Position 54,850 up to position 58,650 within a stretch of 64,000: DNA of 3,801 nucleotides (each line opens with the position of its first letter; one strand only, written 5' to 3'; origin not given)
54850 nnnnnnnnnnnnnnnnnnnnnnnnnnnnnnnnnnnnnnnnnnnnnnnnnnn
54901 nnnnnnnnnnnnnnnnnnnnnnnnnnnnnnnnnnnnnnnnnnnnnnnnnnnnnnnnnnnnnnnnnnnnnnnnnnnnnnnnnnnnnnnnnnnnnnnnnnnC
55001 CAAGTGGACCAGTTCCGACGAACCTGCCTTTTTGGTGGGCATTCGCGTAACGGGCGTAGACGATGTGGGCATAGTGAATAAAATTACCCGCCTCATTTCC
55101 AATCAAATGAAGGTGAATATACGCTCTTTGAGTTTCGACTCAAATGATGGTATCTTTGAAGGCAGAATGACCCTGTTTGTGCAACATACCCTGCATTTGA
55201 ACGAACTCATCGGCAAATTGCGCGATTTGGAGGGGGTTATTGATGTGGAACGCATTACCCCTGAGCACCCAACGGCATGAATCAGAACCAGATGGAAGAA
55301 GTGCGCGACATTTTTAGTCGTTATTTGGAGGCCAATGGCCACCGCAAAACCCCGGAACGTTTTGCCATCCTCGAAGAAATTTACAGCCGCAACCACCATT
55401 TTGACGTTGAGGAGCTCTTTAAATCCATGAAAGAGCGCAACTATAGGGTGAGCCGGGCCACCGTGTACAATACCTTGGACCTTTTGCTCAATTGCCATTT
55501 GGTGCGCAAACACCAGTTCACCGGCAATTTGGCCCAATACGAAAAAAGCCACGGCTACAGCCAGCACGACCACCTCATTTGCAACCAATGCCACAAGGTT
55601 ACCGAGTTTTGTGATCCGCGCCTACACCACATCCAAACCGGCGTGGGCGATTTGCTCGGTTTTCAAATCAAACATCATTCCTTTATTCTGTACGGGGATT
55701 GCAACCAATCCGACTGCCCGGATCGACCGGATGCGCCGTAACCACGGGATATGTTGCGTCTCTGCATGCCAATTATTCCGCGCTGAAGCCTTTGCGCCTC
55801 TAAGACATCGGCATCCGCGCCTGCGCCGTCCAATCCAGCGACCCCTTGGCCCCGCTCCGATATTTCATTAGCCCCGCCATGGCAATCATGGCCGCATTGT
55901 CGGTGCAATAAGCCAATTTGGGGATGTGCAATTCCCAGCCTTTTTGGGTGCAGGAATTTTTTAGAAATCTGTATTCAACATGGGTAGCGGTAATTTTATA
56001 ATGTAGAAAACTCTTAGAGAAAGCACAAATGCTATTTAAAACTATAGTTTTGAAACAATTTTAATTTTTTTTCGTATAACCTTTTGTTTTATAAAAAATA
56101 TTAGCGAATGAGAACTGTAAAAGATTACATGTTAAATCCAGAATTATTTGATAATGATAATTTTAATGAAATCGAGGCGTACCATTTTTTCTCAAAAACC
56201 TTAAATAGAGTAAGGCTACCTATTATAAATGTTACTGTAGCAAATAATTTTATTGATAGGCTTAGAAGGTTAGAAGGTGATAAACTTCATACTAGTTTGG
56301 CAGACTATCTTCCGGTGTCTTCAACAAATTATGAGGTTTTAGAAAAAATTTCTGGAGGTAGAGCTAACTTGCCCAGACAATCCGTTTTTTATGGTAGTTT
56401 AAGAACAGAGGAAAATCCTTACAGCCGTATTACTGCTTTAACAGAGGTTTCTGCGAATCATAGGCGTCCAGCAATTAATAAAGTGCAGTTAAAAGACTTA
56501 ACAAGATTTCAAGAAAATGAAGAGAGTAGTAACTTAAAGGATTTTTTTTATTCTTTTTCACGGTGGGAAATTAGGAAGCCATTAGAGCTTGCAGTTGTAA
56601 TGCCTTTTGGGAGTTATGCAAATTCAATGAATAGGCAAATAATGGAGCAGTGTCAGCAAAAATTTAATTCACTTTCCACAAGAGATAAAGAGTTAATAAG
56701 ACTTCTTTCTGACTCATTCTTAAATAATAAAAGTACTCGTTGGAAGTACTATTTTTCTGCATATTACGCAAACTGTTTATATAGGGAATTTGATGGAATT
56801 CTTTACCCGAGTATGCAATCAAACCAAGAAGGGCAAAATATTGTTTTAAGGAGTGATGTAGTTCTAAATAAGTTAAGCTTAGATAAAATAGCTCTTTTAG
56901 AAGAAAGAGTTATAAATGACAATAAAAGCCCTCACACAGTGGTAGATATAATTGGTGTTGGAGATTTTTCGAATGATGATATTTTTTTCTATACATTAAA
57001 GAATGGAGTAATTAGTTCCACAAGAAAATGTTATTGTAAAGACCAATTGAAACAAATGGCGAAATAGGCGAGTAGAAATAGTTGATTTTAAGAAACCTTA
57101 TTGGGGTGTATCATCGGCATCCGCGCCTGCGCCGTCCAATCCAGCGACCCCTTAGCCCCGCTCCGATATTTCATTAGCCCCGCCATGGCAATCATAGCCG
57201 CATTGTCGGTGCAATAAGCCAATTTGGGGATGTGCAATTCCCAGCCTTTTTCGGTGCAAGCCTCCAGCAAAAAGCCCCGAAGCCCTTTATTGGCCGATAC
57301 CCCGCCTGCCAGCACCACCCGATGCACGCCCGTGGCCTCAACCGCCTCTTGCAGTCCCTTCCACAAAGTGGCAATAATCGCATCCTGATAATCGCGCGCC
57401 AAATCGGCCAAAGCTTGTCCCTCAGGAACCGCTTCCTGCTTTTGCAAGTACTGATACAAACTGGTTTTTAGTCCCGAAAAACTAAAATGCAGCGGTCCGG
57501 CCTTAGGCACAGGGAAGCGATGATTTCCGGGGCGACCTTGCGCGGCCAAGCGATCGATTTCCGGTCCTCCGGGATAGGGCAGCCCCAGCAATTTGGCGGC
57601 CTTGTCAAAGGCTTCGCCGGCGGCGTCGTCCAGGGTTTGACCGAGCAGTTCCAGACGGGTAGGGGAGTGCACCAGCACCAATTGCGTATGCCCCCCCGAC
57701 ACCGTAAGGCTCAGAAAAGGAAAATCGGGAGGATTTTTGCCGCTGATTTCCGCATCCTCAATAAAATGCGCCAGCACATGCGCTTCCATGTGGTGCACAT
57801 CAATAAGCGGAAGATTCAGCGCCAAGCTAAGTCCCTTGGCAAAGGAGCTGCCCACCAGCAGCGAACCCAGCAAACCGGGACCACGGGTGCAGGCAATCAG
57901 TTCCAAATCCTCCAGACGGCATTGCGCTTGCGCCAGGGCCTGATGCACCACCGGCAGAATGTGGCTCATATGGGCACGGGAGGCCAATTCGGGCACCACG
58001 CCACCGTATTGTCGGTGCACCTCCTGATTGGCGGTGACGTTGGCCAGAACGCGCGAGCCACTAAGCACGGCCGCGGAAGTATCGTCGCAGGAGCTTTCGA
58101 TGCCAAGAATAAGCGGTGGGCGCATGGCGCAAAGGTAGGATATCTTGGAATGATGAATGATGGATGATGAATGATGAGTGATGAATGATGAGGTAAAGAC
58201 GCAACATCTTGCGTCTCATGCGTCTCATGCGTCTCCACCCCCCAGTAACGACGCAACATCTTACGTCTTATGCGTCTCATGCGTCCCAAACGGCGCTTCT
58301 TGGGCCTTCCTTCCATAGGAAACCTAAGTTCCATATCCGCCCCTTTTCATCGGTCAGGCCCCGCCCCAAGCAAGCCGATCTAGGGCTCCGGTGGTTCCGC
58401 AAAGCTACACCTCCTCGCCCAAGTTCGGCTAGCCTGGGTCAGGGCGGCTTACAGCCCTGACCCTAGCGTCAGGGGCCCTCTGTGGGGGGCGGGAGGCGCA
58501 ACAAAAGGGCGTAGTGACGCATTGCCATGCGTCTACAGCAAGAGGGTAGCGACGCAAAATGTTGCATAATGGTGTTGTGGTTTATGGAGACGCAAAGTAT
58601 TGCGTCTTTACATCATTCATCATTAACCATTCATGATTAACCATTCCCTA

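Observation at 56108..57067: Orphan, enlarged RES-domain-like protein as sole cargo of the islet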

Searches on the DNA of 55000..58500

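Call 18: search_rna_families(source=window, start=55000, end=58500, threshold=evalue, max_evalue=1)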
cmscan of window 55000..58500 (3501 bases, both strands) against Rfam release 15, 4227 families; matches with E-value up to 1: 0.
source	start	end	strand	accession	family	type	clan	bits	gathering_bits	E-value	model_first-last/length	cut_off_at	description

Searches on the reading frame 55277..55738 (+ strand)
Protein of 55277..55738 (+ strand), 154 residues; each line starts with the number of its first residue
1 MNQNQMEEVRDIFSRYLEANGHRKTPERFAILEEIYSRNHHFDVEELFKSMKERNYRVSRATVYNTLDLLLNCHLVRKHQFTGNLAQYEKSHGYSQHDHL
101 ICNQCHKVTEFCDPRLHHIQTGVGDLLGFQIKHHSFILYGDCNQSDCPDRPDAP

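Call 89: search_protein_families(library=ncbifam, proteins=[window:55277-55738:+], max_evalue=0.00001)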
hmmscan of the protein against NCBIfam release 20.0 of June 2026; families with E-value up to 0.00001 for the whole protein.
window:55277-55738:+ (154 aa): 10 families
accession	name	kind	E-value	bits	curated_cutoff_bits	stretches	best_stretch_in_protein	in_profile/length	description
NF006999.0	PRK09462.1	equivalog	9.9e-23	80.4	146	1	17-151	8-142/148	ferric iron uptake transcriptional regulator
NF051892.1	TransRegFurBacil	equivalog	1.6e-20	73.6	220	1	7-145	2-143/149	ferric iron uptake transcriptional regulator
NF052545.1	TransRegPerRClab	equivalog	4.3e-18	65.6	180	1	17-144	8-133/138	transcriptional regulator PerR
NF051891.1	TransRegFurHelico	equivalog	8.8e-16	58.1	200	1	5-144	6-144/148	ferric iron uptake transcriptional regulator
NF045677.1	FeRespRegIrr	equivalog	9.3e-10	38.7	170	1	16-113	3-99/127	Fur family transcriptional regulator Irr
NF047406.1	TransRegPerRTherm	equivalog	1.4e-09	38.2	200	1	23-111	5-91/130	manganese-dependent transcriptional regulator PerR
NF045678.1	TransRegIrrA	equivalog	1.5e-09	37.8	150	1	14-111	10-106/138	iron response transcriptional regulator IrrA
NF008646.0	PRK11639.1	equivalog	8.6e-09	35.3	167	1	17-144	17-145/171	zinc uptake transcriptional repressor Zur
NF047462.1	FUR_perox_PerRA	exception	4.6e-07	30.4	200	1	15-109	10-102/142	peroxide-responsive transcriptional repressor PerRA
NF047461.1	FUR_perox_PerRB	exception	5.4e-07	29.6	250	1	19-121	23-123/143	peroxide-responsive transcriptional repressor PerRB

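Call 96: find_encoding_contigs(protein=window:55277-55738:+, flank=5000, max_places=8)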
Protein window:55277-55738:+ (154 aa): 2 contigs read that carry it; 2 places shown.
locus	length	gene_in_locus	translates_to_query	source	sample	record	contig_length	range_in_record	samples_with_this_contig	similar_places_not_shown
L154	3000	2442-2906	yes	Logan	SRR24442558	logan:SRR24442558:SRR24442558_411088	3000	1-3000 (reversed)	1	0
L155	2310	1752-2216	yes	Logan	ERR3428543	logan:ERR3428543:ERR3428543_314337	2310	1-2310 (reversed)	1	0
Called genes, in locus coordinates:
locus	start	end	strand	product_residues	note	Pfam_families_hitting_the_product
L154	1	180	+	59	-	?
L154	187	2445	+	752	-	PF13328:HD_4, PF01966:HD (weak), PF04607:RelA_SpoT, PF02824:TGS, PF19296:RelA_AH, PF28438:RelA_RIS, PF13291:ACT_4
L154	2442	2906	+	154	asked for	PF01475:FUR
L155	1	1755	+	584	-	?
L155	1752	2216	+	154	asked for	PF01475:FUR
